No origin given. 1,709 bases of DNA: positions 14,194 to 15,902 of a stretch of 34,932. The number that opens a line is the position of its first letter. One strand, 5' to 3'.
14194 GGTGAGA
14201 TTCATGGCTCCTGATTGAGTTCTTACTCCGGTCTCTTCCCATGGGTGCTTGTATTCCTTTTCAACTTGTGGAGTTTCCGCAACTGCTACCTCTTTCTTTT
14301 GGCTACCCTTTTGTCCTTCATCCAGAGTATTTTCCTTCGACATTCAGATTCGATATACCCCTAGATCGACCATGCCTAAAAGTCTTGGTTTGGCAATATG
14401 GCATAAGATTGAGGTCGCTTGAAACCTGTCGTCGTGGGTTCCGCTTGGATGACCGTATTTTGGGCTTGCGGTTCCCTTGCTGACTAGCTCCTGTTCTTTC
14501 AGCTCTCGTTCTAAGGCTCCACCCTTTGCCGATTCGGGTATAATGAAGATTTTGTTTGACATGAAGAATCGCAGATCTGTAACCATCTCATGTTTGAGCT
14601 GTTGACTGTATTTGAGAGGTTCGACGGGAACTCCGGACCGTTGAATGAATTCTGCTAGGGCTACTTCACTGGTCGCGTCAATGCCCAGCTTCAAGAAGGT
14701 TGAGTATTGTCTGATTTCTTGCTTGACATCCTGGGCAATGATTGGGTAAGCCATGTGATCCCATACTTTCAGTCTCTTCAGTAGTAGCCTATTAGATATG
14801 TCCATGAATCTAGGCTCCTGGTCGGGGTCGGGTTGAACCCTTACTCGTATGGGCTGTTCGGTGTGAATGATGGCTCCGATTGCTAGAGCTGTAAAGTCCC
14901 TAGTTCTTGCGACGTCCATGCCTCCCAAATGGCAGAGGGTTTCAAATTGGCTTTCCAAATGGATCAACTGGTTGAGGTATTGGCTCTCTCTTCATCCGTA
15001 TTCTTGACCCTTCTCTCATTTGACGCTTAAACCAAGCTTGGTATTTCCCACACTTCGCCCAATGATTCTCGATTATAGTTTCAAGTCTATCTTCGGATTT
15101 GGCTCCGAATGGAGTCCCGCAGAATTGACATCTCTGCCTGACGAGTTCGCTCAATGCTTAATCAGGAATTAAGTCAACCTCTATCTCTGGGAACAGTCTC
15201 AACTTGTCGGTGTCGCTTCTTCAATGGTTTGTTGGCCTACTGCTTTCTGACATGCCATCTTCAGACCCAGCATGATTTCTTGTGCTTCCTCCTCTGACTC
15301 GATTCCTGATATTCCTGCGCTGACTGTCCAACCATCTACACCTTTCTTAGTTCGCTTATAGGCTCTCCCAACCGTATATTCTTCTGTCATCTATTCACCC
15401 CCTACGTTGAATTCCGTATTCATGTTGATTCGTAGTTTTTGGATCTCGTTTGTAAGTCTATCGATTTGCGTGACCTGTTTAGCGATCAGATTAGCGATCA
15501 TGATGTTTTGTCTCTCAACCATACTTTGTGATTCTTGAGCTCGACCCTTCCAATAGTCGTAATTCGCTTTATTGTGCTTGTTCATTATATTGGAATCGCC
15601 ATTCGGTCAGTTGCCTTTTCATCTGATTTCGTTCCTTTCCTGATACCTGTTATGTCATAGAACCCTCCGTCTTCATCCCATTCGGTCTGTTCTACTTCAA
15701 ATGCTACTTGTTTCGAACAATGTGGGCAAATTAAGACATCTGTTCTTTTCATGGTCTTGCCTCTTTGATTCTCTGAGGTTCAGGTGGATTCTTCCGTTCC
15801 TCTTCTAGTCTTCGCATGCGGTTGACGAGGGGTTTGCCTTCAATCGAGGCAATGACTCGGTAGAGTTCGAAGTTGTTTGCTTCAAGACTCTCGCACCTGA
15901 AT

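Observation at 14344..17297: Large terminase encoded as two separate ORFs, split at the ATPase/nuclease linker by a 1.4-kb insert of six small genes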

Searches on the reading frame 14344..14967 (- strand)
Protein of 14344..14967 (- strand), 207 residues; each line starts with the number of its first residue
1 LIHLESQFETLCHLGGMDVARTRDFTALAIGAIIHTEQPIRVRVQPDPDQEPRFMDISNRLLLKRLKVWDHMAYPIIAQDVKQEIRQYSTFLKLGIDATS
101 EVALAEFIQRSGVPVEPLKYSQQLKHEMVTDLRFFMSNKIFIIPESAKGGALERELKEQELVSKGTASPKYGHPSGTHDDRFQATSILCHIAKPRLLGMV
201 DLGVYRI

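Call 3: search_protein_families(library=pfam, proteins=[window:14344-14967:-], max_evalue=1)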
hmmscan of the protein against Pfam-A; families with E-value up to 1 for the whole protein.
window:14344-14967:- (207 aa): 1 family
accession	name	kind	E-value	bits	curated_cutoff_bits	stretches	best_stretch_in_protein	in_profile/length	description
PF01590.32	GAF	-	0.013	16.5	22.4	1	27-80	54-99/133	GAF domain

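Call 4: search_protein_families(library=phrogs, proteins=[window:14344-14967:-], max_evalue=1)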
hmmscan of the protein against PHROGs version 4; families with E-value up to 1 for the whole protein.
window:14344-14967:- (207 aa): 2 families
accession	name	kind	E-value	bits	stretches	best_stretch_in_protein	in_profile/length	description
phrog_5909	-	head and packaging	0.00088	19.5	1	66-148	141-223/285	terminase large subunit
phrog_5713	-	head and packaging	0.0063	17.5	1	70-141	2-73/143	terminase large subunit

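Call 11: find_homologous_proteins(query=window:14344-14967:-)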
Query window:14344-14967:- (207 aa): 2 proteins with E <= 0.001 among 106 candidates.
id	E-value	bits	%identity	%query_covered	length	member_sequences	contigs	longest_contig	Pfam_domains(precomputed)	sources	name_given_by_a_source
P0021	7.7e-120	416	93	97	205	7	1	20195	-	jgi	-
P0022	1.7e-112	392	86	98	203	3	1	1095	-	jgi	-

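Call 16: find_encoding_contigs(protein=P0021, flank=10000, max_places=3)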
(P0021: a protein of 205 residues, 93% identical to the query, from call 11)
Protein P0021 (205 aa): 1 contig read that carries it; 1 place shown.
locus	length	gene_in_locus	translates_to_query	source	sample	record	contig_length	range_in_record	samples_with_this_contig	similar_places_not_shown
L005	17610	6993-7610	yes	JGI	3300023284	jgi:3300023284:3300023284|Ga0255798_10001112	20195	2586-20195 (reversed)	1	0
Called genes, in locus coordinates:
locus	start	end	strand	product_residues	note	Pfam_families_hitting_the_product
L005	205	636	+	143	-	PF04343:DUF488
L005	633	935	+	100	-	-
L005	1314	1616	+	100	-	-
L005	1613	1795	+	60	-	-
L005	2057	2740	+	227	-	-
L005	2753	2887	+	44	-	-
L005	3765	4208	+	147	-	-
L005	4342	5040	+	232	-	-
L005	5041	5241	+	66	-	-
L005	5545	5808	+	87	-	-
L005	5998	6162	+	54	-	-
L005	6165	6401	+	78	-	-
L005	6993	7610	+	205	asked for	-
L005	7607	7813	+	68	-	-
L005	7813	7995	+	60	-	-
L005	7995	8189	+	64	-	-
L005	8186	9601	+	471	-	-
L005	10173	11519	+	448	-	-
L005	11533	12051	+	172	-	-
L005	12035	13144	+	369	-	-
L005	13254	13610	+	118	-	-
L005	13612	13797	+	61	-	-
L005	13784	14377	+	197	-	-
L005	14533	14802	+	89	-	-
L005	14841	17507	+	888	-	-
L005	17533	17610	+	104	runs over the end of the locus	-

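Call 42: search_solved_structures(query=A2, max_evalue=1, show_alignments=1)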
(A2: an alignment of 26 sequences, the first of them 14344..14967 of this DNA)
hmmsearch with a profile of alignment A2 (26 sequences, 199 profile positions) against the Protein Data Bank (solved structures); distinct sequences matched with E-value up to 1: 11.
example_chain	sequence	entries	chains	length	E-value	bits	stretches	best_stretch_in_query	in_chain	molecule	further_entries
5tge_A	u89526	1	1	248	2.3e-26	95.9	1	4-172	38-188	Phage terminase large subunit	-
5m1q_A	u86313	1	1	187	4.1e-26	95.1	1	4-172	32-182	Phage terminase large subunit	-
5m1f_A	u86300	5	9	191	4.3e-26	95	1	4-172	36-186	Phage terminase large subunit | Terminase large subunit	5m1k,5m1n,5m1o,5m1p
3c6a_A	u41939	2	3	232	6e-10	42.3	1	5-177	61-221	Terminase large subunit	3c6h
3ezk_A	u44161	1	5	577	6.4e-10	42.2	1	4-177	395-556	DNA packaging protein Gp17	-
3cpe_A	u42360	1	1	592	8e-10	41.9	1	4-177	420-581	DNA packaging protein Gp17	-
4iox_A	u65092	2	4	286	0.64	12.9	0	131-177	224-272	Tripartite terminase subunit UL15 | Tripartite terminase subunit 3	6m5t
8pwu_A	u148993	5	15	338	0.81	12.5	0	43-131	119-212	Reticulocyte-binding protein homolog 5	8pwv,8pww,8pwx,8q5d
6m5r_A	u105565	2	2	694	0.95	12.3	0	131-177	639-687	Tripartite terminase subunit 3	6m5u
6m5v_A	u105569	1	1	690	0.99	12.3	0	131-177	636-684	Tripartite terminase subunit 3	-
6m5s_A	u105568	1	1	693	1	12.2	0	131-177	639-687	Tripartite terminase subunit 3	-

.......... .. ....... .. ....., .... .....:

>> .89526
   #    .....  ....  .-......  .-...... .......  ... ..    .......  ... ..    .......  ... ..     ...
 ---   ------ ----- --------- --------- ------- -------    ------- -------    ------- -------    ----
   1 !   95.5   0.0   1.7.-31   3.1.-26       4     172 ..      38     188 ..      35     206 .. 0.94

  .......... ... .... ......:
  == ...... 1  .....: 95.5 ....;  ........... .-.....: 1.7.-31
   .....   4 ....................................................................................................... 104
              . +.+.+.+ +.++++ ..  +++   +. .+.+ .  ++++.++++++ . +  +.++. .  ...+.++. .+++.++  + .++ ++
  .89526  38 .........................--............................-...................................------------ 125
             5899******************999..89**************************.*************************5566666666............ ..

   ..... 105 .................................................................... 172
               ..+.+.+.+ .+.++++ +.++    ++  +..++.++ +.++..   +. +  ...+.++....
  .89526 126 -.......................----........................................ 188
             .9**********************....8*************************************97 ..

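Call 57: find_homologous_proteins(query=A2, max_evalue=0.00001)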
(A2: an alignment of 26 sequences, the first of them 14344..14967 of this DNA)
Query A2 (26 sequences) (207 aa, profile of the alignment): 3512 proteins with E <= 0.00001 among 8000 candidates; the best 120 are listed.
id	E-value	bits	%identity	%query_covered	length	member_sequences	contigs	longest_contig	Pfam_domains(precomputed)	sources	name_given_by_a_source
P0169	5.2e-55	204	35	16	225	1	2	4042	-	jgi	-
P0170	2.0e-54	202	23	84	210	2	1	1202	PF17289.9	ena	-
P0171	2.4e-54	202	25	87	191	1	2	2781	PF17289.9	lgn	-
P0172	3.5e-54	201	22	86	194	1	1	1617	-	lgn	-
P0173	5.7e-54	201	22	86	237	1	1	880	PF17289.9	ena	-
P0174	1.1e-53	200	25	87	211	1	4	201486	-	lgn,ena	-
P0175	2.5e-53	199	-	-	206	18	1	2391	PF17289.9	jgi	jgi:hypothetical protein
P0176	3.1e-53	198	27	36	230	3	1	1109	PF17289.9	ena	-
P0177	4.1e-53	198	27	33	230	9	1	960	-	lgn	-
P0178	4.9e-53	198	23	85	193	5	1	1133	-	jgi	-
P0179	5.1e-53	198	-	-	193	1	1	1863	-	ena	-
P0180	6.3e-53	197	-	-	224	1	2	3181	PF17289.9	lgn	-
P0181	7.7e-53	197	30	16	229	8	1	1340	PF17289.9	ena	-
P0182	9.6e-53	197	32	16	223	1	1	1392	PF17289.9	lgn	-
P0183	1.4e-52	196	-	-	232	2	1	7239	PF17289.9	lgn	-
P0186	1.7e-52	196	-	-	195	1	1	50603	PF17289.9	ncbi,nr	ncbi:MAG: hypothetical protein K6T91_06955 [Firmicutes bacterium]|nr:hypothetical protein [Bacillota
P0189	2.2e-52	196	-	-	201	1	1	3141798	PF17289.9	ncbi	-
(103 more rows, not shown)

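Call 60: search_dna_similar(query=P0186, collection=phages, mode=protein, max_evalue=0.00001, max_rows=30)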
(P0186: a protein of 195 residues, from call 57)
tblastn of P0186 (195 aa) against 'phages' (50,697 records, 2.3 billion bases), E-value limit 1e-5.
Records with a match: 3; places in all: 3; records where one place covers at least 80% of the query: 3.
Best place of each record, by identity: <60% 3.
By first word of the organism name: Thermus 2; Tunturiibacter 1.
By host as written in the record: Thermus thermophilus HB8 1; Thermus sp. TC4 1; Tunturiibacter empetritectus M8UP27 1.
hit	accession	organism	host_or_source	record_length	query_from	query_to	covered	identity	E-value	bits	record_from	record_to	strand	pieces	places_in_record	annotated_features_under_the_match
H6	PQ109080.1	Thermus phage Riverbug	Thermus thermophilus HB8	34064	3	190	96%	35.1%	3e-11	67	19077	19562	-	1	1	TerL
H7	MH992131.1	Thermus phage TSP4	Thermus sp. TC4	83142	2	176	90%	26.9%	4e-6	52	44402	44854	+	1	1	terminase large subunit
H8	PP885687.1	Tunturiibacter phage Tunturi_4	Tunturiibacter empetritectus M8UP27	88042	4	178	90%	25.7%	1e-6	54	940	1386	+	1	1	terminase large subunit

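Call 61: find_encoding_contigs(protein=P0189, flank=5000, max_places=1)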
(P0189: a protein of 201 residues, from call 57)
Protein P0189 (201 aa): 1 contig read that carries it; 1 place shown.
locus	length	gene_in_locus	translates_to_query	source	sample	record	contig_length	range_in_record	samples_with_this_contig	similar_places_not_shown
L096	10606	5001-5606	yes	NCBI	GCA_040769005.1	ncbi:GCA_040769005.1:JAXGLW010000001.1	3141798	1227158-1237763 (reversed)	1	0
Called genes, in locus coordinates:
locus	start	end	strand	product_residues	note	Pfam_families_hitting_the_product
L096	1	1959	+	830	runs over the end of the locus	-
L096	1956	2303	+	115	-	PF18563:TubC_N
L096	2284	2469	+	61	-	-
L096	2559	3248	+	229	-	-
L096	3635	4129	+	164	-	-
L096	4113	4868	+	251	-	PF03237:Terminase_6N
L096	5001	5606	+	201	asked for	PF17289:Terminase_6C (weak)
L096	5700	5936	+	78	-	-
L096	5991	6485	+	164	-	-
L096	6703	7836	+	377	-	PF01555:N6_N4_Mtase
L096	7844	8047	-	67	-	PF13443:HTH_26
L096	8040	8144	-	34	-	-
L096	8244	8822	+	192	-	-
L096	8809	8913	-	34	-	-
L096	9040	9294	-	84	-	-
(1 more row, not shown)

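Call 72: predict_structure(alignment_id=A3)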
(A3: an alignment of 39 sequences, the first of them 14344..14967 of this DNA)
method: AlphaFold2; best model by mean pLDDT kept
length: 207 residues; sequences in the alignment: 39
mean_pLDDT: 81.1   pTM: 0.81
mean pLDDT of the five models: 81.1, 80.7, 78.7, 78.4, 78.1
residues with pLDDT >= 90: 81; 70-90: 84; 50-70: 22; < 50: 20
segments of 3 or more residues with pLDDT < 50: 1-3, 161-163, 165-170, 172-175, 204-207
pLDDT, mean of each block of 10 residues (from residue 1): 63 93 84 92 80 89 90 91 93 90 90 92 86 88 75 71 45 57 92 85 48
secondary structure, 60 per line:
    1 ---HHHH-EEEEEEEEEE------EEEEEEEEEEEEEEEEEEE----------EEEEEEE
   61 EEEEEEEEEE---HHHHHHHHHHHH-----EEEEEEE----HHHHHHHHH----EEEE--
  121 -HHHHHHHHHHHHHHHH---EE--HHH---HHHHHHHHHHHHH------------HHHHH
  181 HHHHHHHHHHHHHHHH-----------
elements in order: H4-7 E9-18 E25-43 E54-70 H74-85 E91-97 H102-110 E115-118 H122-137 H151-163 H176-196

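Call 75: fold_search(model_id=the predicted structure, library=pdb)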
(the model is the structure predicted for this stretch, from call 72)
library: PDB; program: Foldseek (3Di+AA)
matches with E <= 10: 1078; with E <= 0.001: 6
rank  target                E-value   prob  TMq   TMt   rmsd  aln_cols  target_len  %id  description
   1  5m1f                  5.7e-06  1.00  0.57  0.63   4.3       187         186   14  Crystal structure of the large terminase nuclease from thermophilic phage G20c (released 2016-10-26)
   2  5m1o_B                2.8e-05  1.00  0.54  0.59   4.6       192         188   14  Crystal structure of the large terminase nuclease from thermophilic phage G20c with bound Cobalt (released 2016-10-26)
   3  5m1q                  4.6e-05  1.00  0.56  0.66   3.8       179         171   14  Crystal structure of the large terminase nuclease from thermophilic phage G20c with bound Zinc (released 2016-10-26)
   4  5m1o_A                7.0e-05  1.00  0.53  0.59   5.3       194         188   12  Crystal structure of the large terminase nuclease from thermophilic phage G20c with bound Cobalt (released 2016-10-26)
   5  5m1p_A                1.3e-04  1.00  0.55  0.60   6.5       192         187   14  Crystal structure of the large terminase nuclease from thermophilic phage G20c with bound Calcium (released 2016-10-26)
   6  5m1k_A                1.5e-04  1.00  0.57  0.62   4.3       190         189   14  Crystal structure of the large terminase nuclease from thermophilic phage G20c with bound Magnesium (released 2016-10-26)
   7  6z6d                  2.5e-03  1.00  0.51  0.24   6.7       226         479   12  Crystal structure of the HK97 bacteriophage large terminase (released 2021-06-09)
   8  2qi2                  1.1e-02  0.82  0.26  0.19  11.3       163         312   10  Crystal structure of the Thermoplasma acidophilum Pelota protein (released 2007-10-09)
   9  2x6n_F                1.1e-02  0.51  0.22  0.24  15.9       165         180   10  Human foamy virus integrase - catalytic core. Manganese-bound structure. (released 2010-08-11)
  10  1c0m_B                1.4e-02  0.60  0.24  0.23   9.8       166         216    9  CRYSTAL STRUCTURE OF RSV TWO-DOMAIN INTEGRASE (released 2000-03-01)
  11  2x74_B                1.9e-02  0.57  0.26  0.29  12.0       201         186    7  Human foamy virus integrase - catalytic core. (released 2010-08-11)
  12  8rau_A                2.0e-02  0.87  0.35  0.11   9.4       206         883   12  The crystal structure of DNA-bound human MutSbeta (MSH2/MSH3) in the canonical mismatch bound conformation with ADP bo (released 2025-06-11)
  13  1c0m_A                2.2e-02  0.35  0.23  0.22  14.8       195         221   10  CRYSTAL STRUCTURE OF RSV TWO-DOMAIN INTEGRASE (released 2000-03-01)
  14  1cxu                  2.4e-02  0.47  0.23  0.31  12.1       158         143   11  1.42A RESOLUTION ASV INTEGRASE CORE DOMAIN FROM CITRATE (released 1999-09-08)
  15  9ian_F                2.7e-02  0.47  0.26  0.35  16.3       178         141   10  Nitrogenase maturase NifEN in complex with the cofactor chaperone NifX (released 2026-03-04)
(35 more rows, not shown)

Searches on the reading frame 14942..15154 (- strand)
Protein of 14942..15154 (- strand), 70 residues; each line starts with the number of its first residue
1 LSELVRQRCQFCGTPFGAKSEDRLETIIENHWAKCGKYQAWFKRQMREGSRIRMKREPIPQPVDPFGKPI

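Call 3: search_protein_families(library=pfam, proteins=[window:14942-15154:-], max_evalue=1)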
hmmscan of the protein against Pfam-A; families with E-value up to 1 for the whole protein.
window:14942-15154:- (70 aa): 2 families
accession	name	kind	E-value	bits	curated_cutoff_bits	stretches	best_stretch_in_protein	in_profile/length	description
PF02090.21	SPAM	-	0.013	15.9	35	1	21-57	98-134/142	Salmonella surface presentation of antigen gene type M protein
PF04038.17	DHNA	-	0.32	12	25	1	10-31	20-41/108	Dihydroneopterin aldolase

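Call 4: search_protein_families(library=phrogs, proteins=[window:14942-15154:-], max_evalue=1)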
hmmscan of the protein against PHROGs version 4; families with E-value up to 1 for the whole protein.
window:14942-15154:- (70 aa): 1 family
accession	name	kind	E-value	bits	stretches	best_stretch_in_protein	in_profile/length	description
phrog_27990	-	unknown function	0.18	12.9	1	35-60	81-106/119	-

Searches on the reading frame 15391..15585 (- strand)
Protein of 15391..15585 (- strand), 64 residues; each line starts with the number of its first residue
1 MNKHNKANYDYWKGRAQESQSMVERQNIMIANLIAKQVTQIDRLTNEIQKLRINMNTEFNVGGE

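Call 3: search_protein_families(library=pfam, proteins=[window:15391-15585:-], max_evalue=1)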
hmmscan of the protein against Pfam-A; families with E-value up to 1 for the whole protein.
window:15391-15585:- (64 aa): 2 families
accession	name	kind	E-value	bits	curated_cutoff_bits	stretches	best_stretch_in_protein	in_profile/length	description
PF08702.15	Fib_alpha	-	0.0068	17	29.9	1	11-56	75-119/143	Fibrinogen alpha/beta chain family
PF05686.18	Glyco_transf_90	-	0.13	11.6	24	1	4-46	156-195/396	Glycosyl transferase family 90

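Call 4: search_protein_families(library=phrogs, proteins=[window:15391-15585:-], max_evalue=1)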
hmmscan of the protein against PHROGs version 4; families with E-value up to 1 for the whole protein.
window:15391-15585:- (64 aa): 3 families
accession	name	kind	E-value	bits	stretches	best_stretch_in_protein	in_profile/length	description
phrog_903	-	unknown function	0.15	13.8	1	18-60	13-55/78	-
phrog_33583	-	unknown function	0.18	13.2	1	11-53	48-89/113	-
phrog_23102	-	unknown function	0.35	11.8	1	4-48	11-55/63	-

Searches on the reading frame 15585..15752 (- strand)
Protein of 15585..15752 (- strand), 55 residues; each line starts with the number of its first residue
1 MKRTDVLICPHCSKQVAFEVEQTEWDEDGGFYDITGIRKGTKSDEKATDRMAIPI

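Call 3: search_protein_families(library=pfam, proteins=[window:15585-15752:-], max_evalue=1)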
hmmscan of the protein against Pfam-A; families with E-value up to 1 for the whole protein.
window:15585-15752:- (55 aa): 3 families
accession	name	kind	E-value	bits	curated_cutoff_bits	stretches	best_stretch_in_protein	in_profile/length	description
PF25403.1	zf-C2H2_ZFAND2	-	0.021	15.3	27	1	6-22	2-18/40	ZFAND2A/B-like C2H2 zinc finger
PF08274.17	Zn_Ribbon_YjdM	-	0.03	14.8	30.8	1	4-15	17-28/30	PhnA Zinc-Ribbon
PF23499.1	YnfU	-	0.031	14.6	27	1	5-14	37-46/49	YnfU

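Call 4: search_protein_families(library=phrogs, proteins=[window:15585-15752:-], max_evalue=1)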
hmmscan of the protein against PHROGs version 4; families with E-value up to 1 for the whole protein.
window:15585-15752:- (55 aa): 5 families
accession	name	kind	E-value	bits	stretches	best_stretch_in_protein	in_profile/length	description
phrog_21854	-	unknown function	0.00056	21.1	1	6-19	32-45/60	-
phrog_20409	-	unknown function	0.082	14.3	1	5-26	4-25/77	-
phrog_32219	-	unknown function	0.11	13.6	1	9-23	4-18/41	-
phrog_17873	-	unknown function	0.16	13.3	1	6-29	13-36/69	-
phrog_6504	-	unknown function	0.17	13.1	1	5-28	6-31/61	-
